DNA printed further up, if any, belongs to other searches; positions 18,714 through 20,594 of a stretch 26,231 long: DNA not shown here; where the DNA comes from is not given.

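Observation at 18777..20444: B12-binding radical SAM with a Trp/Arg-rich amphipathic C-terminal tail, separated by a minimal gap from the upstream secreted PLD gene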

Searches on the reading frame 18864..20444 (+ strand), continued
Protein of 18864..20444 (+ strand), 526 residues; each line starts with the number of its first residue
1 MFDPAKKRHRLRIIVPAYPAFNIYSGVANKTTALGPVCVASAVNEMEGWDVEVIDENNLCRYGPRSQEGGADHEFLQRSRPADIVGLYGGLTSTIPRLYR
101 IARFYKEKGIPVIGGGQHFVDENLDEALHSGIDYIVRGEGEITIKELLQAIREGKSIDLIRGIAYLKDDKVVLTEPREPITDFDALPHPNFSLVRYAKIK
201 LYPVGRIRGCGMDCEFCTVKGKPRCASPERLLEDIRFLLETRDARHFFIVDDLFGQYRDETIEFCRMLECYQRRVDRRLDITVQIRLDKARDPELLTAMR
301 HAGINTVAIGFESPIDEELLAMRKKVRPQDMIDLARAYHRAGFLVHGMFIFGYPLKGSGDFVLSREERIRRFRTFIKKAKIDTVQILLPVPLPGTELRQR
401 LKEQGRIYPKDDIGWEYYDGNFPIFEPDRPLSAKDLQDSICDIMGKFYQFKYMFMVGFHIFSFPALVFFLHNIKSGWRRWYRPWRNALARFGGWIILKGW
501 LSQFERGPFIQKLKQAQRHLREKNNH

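Call 36: search_protein_families(library=ncbifam, proteins=[P0121, P0123, P0127, P0129, P0138, P0180, P0187, P0169], max_evalue=1e-10)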
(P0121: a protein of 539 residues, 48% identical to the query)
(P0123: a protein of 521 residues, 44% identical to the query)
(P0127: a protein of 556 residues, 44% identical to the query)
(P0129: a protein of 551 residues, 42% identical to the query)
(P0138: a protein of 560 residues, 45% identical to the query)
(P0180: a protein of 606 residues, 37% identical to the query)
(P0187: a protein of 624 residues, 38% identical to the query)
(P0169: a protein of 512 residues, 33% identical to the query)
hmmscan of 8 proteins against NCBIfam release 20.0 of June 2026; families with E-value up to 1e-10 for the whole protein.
P0121 (539 aa): 6 families
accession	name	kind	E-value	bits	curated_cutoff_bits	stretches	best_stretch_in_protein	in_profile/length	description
TIGR02026.1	BchE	equivalog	1.4e-22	80.2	481.35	1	124-448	115-425/497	magnesium-protoporphyrin IX monomethyl ester anaerobic oxidative cyclase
TIGR03471.1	HpnJ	equivalog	5.6e-22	78.3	577.6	1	154-403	136-386/472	hopanoid biosynthesis associated radical SAM protein HpnJ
TIGR04013.1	B12_SAM_MJ_1487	hypoth_equivalog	6.1e-17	61.5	251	1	82-223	49-170/382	TIGR04013 family B12-binding domain/radical SAM domain-containing protein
TIGR04014.1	B12_SAM_MJ_0865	equivalog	2.2e-16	59.7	360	1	90-405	55-359/434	methyl-coenzyme M reductase glutamine C-methyltransferase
TIGR04072.2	rSAM_ladder_B12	equivalog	2.2e-15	56.3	360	1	209-369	185-344/443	lipid biosynthesis B12-binding/radical SAM protein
NF050148.1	rSAM_ApyD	equivalog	3.4e-14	52.2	750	1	123-402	125-391/645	RiPP biosynthesis radical SAM protein ApyD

P0123 (521 aa): 8 families
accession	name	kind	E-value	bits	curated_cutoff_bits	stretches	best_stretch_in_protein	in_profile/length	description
TIGR03471.1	HpnJ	equivalog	2.3e-18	66.3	577.6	1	118-400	107-392/472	hopanoid biosynthesis associated radical SAM protein HpnJ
NF050148.1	rSAM_ApyD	equivalog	1.1e-16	60.4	750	1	112-387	107-387/645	RiPP biosynthesis radical SAM protein ApyD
TIGR02026.1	BchE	equivalog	2.7e-16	59.5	481.35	1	73-462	57-449/497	magnesium-protoporphyrin IX monomethyl ester anaerobic oxidative cyclase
TIGR04013.1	B12_SAM_MJ_1487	hypoth_equivalog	5.6e-14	51.8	251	1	74-218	37-169/382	TIGR04013 family B12-binding domain/radical SAM domain-containing protein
TIGR04014.1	B12_SAM_MJ_0865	equivalog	7.3e-14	51.4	360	1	95-365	55-335/434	methyl-coenzyme M reductase glutamine C-methyltransferase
TIGR03975.1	rSAM_ocin_1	subfamily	5.1e-13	48.4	281.85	1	130-322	182-385/606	RiPP maturation radical SAM C-methyltransferase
TIGR04072.2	rSAM_ladder_B12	equivalog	1.2e-12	47.3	360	1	193-364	173-344/443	lipid biosynthesis B12-binding/radical SAM protein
TIGR04479.1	bcpD_PhpK_rSAM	subfamily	4.4e-11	41.8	600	1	125-365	168-408/504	PhpK family radical SAM P-methyltransferase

P0127 (556 aa): 5 families
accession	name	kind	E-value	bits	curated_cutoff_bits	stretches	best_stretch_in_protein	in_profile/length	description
TIGR04013.1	B12_SAM_MJ_1487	hypoth_equivalog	1.1e-15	57.4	251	1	102-255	52-187/382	TIGR04013 family B12-binding domain/radical SAM domain-containing protein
TIGR04014.1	B12_SAM_MJ_0865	equivalog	1.6e-13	50.2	360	1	145-371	88-319/434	methyl-coenzyme M reductase glutamine C-methyltransferase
TIGR03471.1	HpnJ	equivalog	3.5e-13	49.2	577.6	1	131-371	103-348/472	hopanoid biosynthesis associated radical SAM protein HpnJ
TIGR04367.1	HpnR_B12_rSAM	equivalog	3.1e-12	45.8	650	1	88-367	56-332/490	hopanoid C-3 methylase HpnR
TIGR02026.1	BchE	equivalog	2.6e-11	43.1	481.35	1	91-342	62-319/497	magnesium-protoporphyrin IX monomethyl ester anaerobic oxidative cyclase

P0129 (551 aa): 11 families
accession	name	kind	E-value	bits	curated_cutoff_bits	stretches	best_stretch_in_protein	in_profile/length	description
TIGR03471.1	HpnJ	equivalog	8.9e-34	117.2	577.6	1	99-436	104-433/472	hopanoid biosynthesis associated radical SAM protein HpnJ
TIGR02026.1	BchE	equivalog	4.4e-33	114.9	481.35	1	10-447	6-439/497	magnesium-protoporphyrin IX monomethyl ester anaerobic oxidative cyclase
TIGR04013.1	B12_SAM_MJ_1487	hypoth_equivalog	4.1e-27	95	251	1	46-388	27-356/382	TIGR04013 family B12-binding domain/radical SAM domain-containing protein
NF050148.1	rSAM_ApyD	equivalog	3.7e-25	88.4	750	1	84-355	93-364/645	RiPP biosynthesis radical SAM protein ApyD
TIGR04479.1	bcpD_PhpK_rSAM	subfamily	8.1e-25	87.2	600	1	76-341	122-393/504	PhpK family radical SAM P-methyltransferase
TIGR04014.1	B12_SAM_MJ_0865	equivalog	3.9e-22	78.7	360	1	113-392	89-361/434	methyl-coenzyme M reductase glutamine C-methyltransferase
TIGR04367.1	HpnR_B12_rSAM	equivalog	2.7e-18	65.8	650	1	13-346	13-341/490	hopanoid C-3 methylase HpnR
TIGR03975.1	rSAM_ocin_1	subfamily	1.2e-14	53.7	281.85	1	111-312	179-385/606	RiPP maturation radical SAM C-methyltransferase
TIGR04072.2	rSAM_ladder_B12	equivalog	1.1e-13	50.7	360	1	85-340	90-332/443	lipid biosynthesis B12-binding/radical SAM protein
NF038361.1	rSAM_Sden_1168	equivalog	1.5e-13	50.1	575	1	114-341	199-435/560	Sden_1168 family B12-binding radical SAM P-methyltransferase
NF033712.0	B12_rSAM_KedN5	subfamily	2.7e-12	45.7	700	1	96-244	95-255/624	KedN5 family methylcobalamin-dependent radical SAM C-methyltransferase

P0138 (560 aa): 10 families
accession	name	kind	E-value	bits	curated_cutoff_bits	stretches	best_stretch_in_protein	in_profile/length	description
TIGR04014.1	B12_SAM_MJ_0865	equivalog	5.1e-26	91.4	360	1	77-394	44-356/434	methyl-coenzyme M reductase glutamine C-methyltransferase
TIGR03471.1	HpnJ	equivalog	1.1e-22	80.6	577.6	1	107-445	103-436/472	hopanoid biosynthesis associated radical SAM protein HpnJ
TIGR02026.1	BchE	equivalog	1.8e-22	79.9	481.35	1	14-347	1-347/497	magnesium-protoporphyrin IX monomethyl ester anaerobic oxidative cyclase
TIGR04013.1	B12_SAM_MJ_1487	hypoth_equivalog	3.6e-20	72.2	251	1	68-392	38-353/382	TIGR04013 family B12-binding domain/radical SAM domain-containing protein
TIGR04367.1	HpnR_B12_rSAM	equivalog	2.8e-15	55.8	650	1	22-336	13-324/490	hopanoid C-3 methylase HpnR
NF038361.1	rSAM_Sden_1168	equivalog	1.1e-14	54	575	1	74-397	141-474/560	Sden_1168 family B12-binding radical SAM P-methyltransferase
TIGR04479.1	bcpD_PhpK_rSAM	subfamily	1.1e-14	53.7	600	1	129-351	178-395/504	PhpK family radical SAM P-methyltransferase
NF050148.1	rSAM_ApyD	equivalog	4.2e-14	51.9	750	1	107-351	109-352/645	RiPP biosynthesis radical SAM protein ApyD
NF045585.1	rSAM_slr0320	equivalog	8.8e-13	47.6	775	1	193-338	235-380/511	photosystem II high light acclimation radical SAM protein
TIGR04072.2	rSAM_ladder_B12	equivalog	3.4e-12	45.7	360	1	89-351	85-335/443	lipid biosynthesis B12-binding/radical SAM protein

P0180 (606 aa): 19 families
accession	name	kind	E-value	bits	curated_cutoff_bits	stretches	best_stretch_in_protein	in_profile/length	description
TIGR02026.1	BchE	equivalog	7e-59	200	481.35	1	34-434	20-441/497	magnesium-protoporphyrin IX monomethyl ester anaerobic oxidative cyclase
TIGR03471.1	HpnJ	equivalog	5.1e-53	180.6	577.6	1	72-464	70-469/472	hopanoid biosynthesis associated radical SAM protein HpnJ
TIGR04479.1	bcpD_PhpK_rSAM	subfamily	4.2e-44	150.8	600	1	120-356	174-409/504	PhpK family radical SAM P-methyltransferase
TIGR04072.2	rSAM_ladder_B12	equivalog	1.9e-37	129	360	1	85-383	85-377/443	lipid biosynthesis B12-binding/radical SAM protein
NF050148.1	rSAM_ApyD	equivalog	3.6e-36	124.8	750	1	92-381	98-396/645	RiPP biosynthesis radical SAM protein ApyD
NF038361.1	rSAM_Sden_1168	equivalog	9e-35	120.2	575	1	46-385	122-480/560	Sden_1168 family B12-binding radical SAM P-methyltransferase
TIGR04014.1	B12_SAM_MJ_0865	equivalog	2.2e-33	115.7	360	1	37-378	12-358/434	methyl-coenzyme M reductase glutamine C-methyltransferase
TIGR04013.1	B12_SAM_MJ_1487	hypoth_equivalog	1e-32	113.4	251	1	66-376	40-355/382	TIGR04013 family B12-binding domain/radical SAM domain-containing protein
TIGR04367.1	HpnR_B12_rSAM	equivalog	2.4e-32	112.1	650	1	25-411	9-403/490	hopanoid C-3 methylase HpnR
TIGR04295.1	B12_rSAM_oligo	hypoth_equivalog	1.9e-24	86.2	400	1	90-377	94-383/422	TIGR04295 family B12-binding domain-containing radical SAM protein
TIGR03975.1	rSAM_ocin_1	subfamily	8.3e-22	77.4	281.85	1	88-324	146-395/606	RiPP maturation radical SAM C-methyltransferase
NF040542.1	rSAM_RCCLKC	equivalog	8.2e-21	74.6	450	1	44-360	21-354/423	arsinothricin biosynthesis radical SAM protein ArsL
NF033712.0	B12_rSAM_KedN5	subfamily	3.4e-20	71.8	700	1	72-475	64-481/624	KedN5 family methylcobalamin-dependent radical SAM C-methyltransferase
NF033070.1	rSAM_AprD4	equivalog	3.8e-20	72.2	500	1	167-409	168-420/456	AprD4 family radical SAM diol-dehydratase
NF040546.1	rSAM_CUAEP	equivalog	4.2e-20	71.9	500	1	41-336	18-321/468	CUAEP/CCAEP-tail radical SAM (seleno)protein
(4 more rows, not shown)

P0187 (624 aa): 17 families
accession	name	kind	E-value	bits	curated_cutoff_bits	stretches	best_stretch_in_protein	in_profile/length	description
TIGR02026.1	BchE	equivalog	1.4e-53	182.5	481.35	1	54-428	62-444/497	magnesium-protoporphyrin IX monomethyl ester anaerobic oxidative cyclase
TIGR03471.1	HpnJ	equivalog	5.2e-47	160.8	577.6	1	62-383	70-401/472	hopanoid biosynthesis associated radical SAM protein HpnJ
TIGR04479.1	bcpD_PhpK_rSAM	subfamily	7.2e-41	140.1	600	1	17-371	63-433/504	PhpK family radical SAM P-methyltransferase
TIGR04014.1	B12_SAM_MJ_0865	equivalog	2.3e-37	128.8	360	1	27-377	12-366/434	methyl-coenzyme M reductase glutamine C-methyltransferase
NF050148.1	rSAM_ApyD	equivalog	8.2e-37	126.9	750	1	61-445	75-465/645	RiPP biosynthesis radical SAM protein ApyD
TIGR04072.2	rSAM_ladder_B12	equivalog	3.1e-36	125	360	1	43-375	54-378/443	lipid biosynthesis B12-binding/radical SAM protein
TIGR04013.1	B12_SAM_MJ_1487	hypoth_equivalog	2.2e-31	109.1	251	1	62-367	45-355/382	TIGR04013 family B12-binding domain/radical SAM domain-containing protein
TIGR04367.1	HpnR_B12_rSAM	equivalog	2.5e-31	108.8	650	1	75-408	76-409/490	hopanoid C-3 methylase HpnR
NF038361.1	rSAM_Sden_1168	equivalog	8.7e-31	107.1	575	1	90-379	173-483/560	Sden_1168 family B12-binding radical SAM P-methyltransferase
NF033712.0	B12_rSAM_KedN5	subfamily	1.6e-22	79.5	700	1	46-243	53-260/624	KedN5 family methylcobalamin-dependent radical SAM C-methyltransferase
NF033070.1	rSAM_AprD4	equivalog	7.8e-21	74.5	500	1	178-401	195-421/456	AprD4 family radical SAM diol-dehydratase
NF040542.1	rSAM_RCCLKC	equivalog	1.8e-20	73.5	450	1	36-354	23-361/423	arsinothricin biosynthesis radical SAM protein ArsL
TIGR04295.1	B12_rSAM_oligo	hypoth_equivalog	3.5e-20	72.1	400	1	78-305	92-319/422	TIGR04295 family B12-binding domain-containing radical SAM protein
TIGR04385.1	B12_rSAM_cofa1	equivalog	2.4e-18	66.6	450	1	44-411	58-433/438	B12 lower ligand biosynthesis radical SAM protein BzaD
TIGR03975.1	rSAM_ocin_1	subfamily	1.6e-17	63.2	281.85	1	73-300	141-383/606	RiPP maturation radical SAM C-methyltransferase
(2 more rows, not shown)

P0169 (512 aa): 1 family
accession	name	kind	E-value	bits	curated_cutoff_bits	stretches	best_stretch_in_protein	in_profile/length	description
TIGR04013.1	B12_SAM_MJ_1487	hypoth_equivalog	8.7e-14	51.1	251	1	60-226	48-188/382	TIGR04013 family B12-binding domain/radical SAM domain-containing protein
